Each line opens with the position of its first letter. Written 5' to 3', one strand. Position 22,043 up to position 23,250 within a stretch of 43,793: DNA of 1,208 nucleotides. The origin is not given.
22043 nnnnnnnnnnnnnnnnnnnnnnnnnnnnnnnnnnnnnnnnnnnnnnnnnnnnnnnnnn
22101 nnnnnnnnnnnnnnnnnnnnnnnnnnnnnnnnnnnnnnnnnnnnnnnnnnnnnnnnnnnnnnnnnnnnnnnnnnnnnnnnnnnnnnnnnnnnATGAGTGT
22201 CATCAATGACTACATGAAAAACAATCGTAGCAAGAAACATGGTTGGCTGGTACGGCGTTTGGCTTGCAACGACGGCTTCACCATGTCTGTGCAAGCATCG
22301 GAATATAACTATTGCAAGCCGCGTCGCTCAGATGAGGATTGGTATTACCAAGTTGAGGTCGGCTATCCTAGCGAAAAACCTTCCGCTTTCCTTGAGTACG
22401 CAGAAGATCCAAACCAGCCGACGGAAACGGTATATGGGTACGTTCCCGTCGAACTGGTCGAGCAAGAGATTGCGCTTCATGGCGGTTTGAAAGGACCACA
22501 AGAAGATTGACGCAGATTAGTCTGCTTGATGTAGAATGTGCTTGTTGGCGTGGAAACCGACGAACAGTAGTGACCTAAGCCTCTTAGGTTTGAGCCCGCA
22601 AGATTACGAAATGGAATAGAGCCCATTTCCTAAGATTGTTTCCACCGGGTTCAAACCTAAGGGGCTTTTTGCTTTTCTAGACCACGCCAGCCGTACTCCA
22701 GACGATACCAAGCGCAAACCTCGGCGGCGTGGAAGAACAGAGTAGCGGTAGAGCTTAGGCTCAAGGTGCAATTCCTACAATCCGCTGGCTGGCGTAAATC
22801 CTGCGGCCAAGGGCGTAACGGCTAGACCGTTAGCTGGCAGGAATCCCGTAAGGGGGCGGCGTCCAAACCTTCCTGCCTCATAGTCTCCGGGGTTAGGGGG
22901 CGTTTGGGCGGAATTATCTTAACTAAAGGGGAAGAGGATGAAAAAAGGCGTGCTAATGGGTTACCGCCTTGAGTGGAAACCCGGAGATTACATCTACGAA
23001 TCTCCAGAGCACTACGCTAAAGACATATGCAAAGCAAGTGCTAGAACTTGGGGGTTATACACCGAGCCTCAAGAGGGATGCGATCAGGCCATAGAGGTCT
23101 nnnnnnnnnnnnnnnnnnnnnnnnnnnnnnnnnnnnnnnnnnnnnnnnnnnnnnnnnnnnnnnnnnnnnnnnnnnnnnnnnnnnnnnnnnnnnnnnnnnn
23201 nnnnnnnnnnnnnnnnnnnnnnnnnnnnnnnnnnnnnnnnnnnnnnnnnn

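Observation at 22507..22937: Element R: gene-free segment with a terminator-like 19-bp hairpin, pseudoknot-capable leader and mutually exclusive helices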

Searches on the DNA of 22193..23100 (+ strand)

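Call 5: search_rna_families(source=window, start=22300, end=23100, threshold=evalue, max_evalue=10, show_alignments=3)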
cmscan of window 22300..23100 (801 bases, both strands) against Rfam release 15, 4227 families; matches with E-value up to 10: 3.
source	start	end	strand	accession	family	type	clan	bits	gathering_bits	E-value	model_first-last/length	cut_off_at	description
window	22561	22679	+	RF00685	mir-36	Gene; miRNA;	CL00088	22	48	0.04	1-103/103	no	mir-36 microRNA precursor family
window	22562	22677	+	RF03940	MIR9563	Gene; miRNA;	-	20.1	90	0.52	1-127/127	no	MIR9563 microRNA precursor family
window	22931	22949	+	RF01306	sR52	Gene; snRNA; snoRNA; CD-box;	-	14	50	3.3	1-60/60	no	Small nucleolar RNA sR52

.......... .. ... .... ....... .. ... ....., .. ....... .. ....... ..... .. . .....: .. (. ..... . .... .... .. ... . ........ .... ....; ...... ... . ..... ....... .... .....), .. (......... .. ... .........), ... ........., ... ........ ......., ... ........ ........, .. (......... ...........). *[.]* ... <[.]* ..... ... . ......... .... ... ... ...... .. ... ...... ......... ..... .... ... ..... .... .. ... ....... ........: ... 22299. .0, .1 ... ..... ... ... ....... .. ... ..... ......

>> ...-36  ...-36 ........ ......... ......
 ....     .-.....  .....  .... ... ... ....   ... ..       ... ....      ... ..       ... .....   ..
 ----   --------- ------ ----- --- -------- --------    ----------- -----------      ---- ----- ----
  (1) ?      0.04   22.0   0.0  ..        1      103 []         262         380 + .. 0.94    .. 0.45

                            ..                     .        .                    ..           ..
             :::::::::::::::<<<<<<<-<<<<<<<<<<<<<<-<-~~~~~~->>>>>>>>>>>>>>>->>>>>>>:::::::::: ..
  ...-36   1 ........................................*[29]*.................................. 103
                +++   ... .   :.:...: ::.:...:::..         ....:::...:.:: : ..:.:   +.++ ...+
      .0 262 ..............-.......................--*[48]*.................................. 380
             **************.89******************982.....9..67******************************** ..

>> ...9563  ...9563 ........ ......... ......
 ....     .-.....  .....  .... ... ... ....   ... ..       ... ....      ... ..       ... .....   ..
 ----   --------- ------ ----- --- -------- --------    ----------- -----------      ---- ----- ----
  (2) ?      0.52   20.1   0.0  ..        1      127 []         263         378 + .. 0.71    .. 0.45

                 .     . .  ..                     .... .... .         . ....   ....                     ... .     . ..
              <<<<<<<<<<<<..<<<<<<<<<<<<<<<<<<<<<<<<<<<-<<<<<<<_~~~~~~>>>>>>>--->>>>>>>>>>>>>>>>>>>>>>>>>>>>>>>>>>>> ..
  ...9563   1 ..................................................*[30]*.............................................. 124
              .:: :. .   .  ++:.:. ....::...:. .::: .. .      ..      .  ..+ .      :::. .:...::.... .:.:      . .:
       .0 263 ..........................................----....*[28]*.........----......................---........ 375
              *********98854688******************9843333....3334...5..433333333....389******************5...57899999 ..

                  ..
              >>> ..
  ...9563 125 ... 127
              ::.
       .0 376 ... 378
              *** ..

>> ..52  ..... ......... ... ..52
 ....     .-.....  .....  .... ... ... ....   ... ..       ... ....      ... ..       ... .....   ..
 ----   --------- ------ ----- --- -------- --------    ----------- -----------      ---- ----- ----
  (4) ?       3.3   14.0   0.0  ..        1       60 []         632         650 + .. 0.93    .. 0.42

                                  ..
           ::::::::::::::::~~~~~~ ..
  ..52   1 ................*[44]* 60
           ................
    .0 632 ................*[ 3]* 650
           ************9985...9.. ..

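Call 6: search_dna_similar(query=window:22400-23000:+, collection=phages, mode=distant, max_rows=30)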
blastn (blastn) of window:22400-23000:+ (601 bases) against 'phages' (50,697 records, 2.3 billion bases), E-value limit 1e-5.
No match.

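Call 14: search_dna_similar(query=window:22400-23000:+, collection=ecoli_genomes, mode=distant, max_rows=20)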
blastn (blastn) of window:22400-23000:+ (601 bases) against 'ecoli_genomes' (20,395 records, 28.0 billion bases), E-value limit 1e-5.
No match.

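Call 15: search_dna_similar(query=window:22400-23000:+, collection=plasmids, mode=distant, max_rows=20)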
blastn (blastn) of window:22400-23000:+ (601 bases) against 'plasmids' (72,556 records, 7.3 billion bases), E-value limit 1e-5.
No match.

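Call 40: search_rna_families(sources=[L094, L095, L096, L097, L098, L099, L100, L101, L102, L104, L105, L106, L107, L108, L109, L002, L003, L093, L114, L118], threshold=gathering)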
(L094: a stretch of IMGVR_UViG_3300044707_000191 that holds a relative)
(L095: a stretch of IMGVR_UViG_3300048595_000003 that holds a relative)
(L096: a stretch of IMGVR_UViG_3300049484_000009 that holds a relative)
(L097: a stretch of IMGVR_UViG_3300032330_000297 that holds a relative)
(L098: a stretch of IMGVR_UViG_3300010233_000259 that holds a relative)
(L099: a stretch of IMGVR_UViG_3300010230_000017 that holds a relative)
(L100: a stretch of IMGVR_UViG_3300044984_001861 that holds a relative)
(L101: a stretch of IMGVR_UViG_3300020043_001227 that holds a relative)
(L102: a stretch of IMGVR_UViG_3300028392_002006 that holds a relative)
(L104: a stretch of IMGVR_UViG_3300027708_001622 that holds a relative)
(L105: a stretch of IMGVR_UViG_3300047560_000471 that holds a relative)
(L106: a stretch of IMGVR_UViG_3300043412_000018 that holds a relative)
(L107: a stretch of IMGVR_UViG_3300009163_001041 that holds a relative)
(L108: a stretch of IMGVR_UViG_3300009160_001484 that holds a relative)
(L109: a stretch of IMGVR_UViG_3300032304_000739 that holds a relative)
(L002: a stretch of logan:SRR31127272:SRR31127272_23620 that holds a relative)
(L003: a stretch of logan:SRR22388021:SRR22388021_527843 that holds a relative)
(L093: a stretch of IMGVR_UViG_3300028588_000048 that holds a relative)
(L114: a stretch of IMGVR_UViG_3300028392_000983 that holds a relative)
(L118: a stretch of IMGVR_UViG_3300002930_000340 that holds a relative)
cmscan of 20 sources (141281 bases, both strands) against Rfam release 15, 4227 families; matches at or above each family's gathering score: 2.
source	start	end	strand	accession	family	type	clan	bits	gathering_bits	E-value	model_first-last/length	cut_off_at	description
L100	9153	9210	+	RF00005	tRNA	Gene; tRNA;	CL00001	41.1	29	6.1e-05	1-71/71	no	tRNA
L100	9241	9312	+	RF02996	int-alpA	Gene; sRNA;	-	41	35.8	0.0001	1-71/71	no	int-alpA RNA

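Call 68: build_rna_model(alignment_id=A3, structure=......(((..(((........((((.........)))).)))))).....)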
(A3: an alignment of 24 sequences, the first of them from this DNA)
Model R1 built from alignment A3 (24 sequences, 51 columns); structure: as given.
model positions 48; base pairs 10; branch points 0; effective number of sequences 9.13; information 1.15 bits per position. Calibrated on 0.2 Mb of random sequence (short: E-values are rough).
structure used (alignment columns):
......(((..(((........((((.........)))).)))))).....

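Call 69: search_with_rna_model(model_id=R1, source=window, filters=off, max_evalue=10, show_alignments=3)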
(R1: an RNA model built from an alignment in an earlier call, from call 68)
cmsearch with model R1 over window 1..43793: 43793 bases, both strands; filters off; matches with E-value up to 10: 15.
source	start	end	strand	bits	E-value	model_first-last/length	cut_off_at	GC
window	22691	22738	+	58.6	7.8e-14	1-48/48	no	0.6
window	16671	16702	-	13.4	0.11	1-48/48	no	0.59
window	19030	19058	+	13.1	0.13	1-48/48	no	0.48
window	5948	5960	+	10.2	0.76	1-48/48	no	0.62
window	23803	23839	-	9.6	1.1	1-48/48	no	0.62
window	23810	23836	+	8.3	2.5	9-41/48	no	0.63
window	32543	32563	-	8.3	2.6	1-48/48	no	0.29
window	271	285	+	8.1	2.9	23-37/48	no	0.73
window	36809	36838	+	8.1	2.9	1-48/48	no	0.53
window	43206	43240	+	8.1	2.9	1-48/48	no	0.51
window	32413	32429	-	7.7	3.6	1-48/48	no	0.47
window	7672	7697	+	7.4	4.3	1-48/48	no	0.58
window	2322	2353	+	7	5.6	1-48/48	no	0.72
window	32270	32294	+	6.7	6.6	1-48/48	no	0.52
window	21635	21651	+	6.6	7.1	22-37/48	no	0.65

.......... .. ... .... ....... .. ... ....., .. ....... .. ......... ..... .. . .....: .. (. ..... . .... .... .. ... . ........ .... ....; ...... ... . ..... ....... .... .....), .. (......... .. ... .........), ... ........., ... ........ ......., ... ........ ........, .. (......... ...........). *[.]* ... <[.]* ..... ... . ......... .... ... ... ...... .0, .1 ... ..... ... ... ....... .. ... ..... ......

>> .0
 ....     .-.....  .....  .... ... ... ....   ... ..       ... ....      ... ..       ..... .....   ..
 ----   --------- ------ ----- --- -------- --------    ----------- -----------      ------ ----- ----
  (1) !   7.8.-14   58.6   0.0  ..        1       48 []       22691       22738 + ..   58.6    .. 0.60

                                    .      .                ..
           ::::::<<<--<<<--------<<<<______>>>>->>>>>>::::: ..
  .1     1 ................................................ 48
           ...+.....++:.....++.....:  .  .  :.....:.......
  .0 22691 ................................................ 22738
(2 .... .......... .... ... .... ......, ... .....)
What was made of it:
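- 22691..22738 (+): Core motif of the 3' domain. Helix Pa: 22697-99 and 22702-04 with 22728-33. Hairpin Pb: 22713-15 with 22724-26. Covariance model R1 scores 58.6 bits, E = 8e-14 (call 69).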

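Call 71: search_with_rna_model(model_id=R1, sources=[L005, L006, L007, L008, L009, L010, L011, L012, L013, L014, L015, L016, L017, L018, L019, L020, L021, L022, L023, L024, L025, L026, L027, L028, L029, L030, L031, L032, L033, L034, L035, L036, L037, L038, L039, L040, L041, L042, L043, L044, L045, L046, L047, L048, L049, L050, L051, L052, L053, L054, L055, L056, L057, L058, L059, L060, L061, L062, L063, L064, L065, L066, L067, L068, L069, L070, L071, L072, L073, L074, L075, L076, L077, L078, L079, L080, L081, L082, L083, L084, L085, L086, L087, L088, L089, L090, L091, L092, L119, L120, L121], max_evalue=1)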
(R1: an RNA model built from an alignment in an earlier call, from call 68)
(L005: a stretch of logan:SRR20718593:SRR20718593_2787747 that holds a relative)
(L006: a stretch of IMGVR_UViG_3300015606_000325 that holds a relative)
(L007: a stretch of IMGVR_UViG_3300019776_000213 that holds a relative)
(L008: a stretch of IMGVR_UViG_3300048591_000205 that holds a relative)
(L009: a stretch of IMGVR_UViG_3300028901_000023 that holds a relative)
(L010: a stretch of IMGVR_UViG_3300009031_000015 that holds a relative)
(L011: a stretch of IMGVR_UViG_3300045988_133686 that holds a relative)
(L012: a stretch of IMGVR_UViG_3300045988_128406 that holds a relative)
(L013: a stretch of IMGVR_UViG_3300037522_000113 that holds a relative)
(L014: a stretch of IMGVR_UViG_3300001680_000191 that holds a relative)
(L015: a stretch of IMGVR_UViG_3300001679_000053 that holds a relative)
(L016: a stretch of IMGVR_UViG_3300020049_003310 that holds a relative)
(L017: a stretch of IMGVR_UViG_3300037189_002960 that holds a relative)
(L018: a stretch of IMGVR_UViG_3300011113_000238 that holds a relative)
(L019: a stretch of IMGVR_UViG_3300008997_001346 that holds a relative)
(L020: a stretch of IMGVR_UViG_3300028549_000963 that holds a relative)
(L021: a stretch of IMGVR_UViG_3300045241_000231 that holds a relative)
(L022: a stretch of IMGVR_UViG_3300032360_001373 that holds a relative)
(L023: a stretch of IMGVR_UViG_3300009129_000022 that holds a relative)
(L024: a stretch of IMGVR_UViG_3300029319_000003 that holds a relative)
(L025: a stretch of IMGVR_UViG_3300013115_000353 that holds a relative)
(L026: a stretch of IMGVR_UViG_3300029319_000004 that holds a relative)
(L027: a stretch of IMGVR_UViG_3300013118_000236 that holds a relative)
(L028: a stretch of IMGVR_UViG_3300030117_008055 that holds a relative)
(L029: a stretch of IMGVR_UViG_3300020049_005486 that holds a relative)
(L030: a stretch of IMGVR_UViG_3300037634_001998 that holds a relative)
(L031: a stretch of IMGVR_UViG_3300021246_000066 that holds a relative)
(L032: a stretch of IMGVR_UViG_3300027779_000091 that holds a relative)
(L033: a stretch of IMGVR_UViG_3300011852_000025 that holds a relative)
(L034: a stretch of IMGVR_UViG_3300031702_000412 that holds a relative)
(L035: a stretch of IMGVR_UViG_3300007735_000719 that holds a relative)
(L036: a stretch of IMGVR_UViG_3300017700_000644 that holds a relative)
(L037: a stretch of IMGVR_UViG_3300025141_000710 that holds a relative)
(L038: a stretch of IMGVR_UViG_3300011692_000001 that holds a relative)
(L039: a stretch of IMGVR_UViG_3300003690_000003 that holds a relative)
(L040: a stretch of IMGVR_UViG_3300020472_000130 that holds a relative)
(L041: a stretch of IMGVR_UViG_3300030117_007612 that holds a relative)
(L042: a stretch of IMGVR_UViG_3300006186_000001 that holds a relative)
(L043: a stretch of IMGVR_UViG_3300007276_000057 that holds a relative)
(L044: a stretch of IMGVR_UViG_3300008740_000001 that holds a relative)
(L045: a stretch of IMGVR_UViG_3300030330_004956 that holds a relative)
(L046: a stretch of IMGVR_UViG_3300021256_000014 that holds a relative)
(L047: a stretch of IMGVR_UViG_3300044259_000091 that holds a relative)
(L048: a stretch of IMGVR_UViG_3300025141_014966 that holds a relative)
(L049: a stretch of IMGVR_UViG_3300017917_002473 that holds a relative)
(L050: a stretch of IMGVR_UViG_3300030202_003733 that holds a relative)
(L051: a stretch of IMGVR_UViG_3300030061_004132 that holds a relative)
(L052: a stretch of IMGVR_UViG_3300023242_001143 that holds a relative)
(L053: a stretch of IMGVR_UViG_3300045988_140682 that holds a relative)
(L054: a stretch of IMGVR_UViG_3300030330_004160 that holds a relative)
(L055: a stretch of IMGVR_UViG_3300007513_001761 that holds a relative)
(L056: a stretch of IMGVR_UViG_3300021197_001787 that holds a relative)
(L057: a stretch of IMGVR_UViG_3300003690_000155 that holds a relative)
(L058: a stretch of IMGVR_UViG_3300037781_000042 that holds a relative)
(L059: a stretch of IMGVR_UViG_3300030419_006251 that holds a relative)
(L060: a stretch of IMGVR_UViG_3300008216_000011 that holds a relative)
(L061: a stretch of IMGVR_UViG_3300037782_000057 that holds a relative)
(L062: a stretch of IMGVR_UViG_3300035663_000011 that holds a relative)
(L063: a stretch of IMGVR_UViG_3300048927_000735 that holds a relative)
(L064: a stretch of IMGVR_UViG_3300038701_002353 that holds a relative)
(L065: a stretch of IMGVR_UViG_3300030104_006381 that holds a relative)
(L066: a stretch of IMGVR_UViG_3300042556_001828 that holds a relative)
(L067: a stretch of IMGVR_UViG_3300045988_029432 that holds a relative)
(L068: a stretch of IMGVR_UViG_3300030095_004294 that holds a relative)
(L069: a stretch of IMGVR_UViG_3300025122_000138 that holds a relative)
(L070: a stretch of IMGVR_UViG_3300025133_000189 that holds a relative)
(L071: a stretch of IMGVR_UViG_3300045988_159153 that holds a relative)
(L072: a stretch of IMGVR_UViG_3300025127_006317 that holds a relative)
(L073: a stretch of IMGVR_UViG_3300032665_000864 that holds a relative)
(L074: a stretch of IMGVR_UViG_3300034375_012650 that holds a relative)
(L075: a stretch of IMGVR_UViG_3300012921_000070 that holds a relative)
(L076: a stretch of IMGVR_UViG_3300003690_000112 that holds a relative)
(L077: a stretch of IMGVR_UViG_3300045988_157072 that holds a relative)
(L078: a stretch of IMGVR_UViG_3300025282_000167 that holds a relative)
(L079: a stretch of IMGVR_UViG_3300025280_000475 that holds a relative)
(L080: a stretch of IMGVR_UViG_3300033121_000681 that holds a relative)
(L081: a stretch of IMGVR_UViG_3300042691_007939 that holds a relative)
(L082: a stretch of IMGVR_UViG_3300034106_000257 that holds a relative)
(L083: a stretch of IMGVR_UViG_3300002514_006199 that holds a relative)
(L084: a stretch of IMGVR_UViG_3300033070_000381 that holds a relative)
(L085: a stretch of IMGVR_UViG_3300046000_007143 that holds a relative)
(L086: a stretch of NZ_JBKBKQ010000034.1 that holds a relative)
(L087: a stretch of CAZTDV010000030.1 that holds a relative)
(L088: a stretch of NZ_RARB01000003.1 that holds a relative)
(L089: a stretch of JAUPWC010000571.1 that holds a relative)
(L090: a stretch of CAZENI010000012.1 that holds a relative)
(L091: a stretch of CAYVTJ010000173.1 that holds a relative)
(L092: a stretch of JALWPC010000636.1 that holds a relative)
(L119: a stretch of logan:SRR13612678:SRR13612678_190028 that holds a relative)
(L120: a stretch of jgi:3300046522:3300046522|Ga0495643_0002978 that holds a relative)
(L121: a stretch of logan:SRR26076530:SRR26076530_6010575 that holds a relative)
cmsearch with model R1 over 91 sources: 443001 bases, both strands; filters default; matches with E-value up to 1: 1.
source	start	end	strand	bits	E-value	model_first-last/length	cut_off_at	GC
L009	2634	2682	-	16.6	0.15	1-48/48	no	0.55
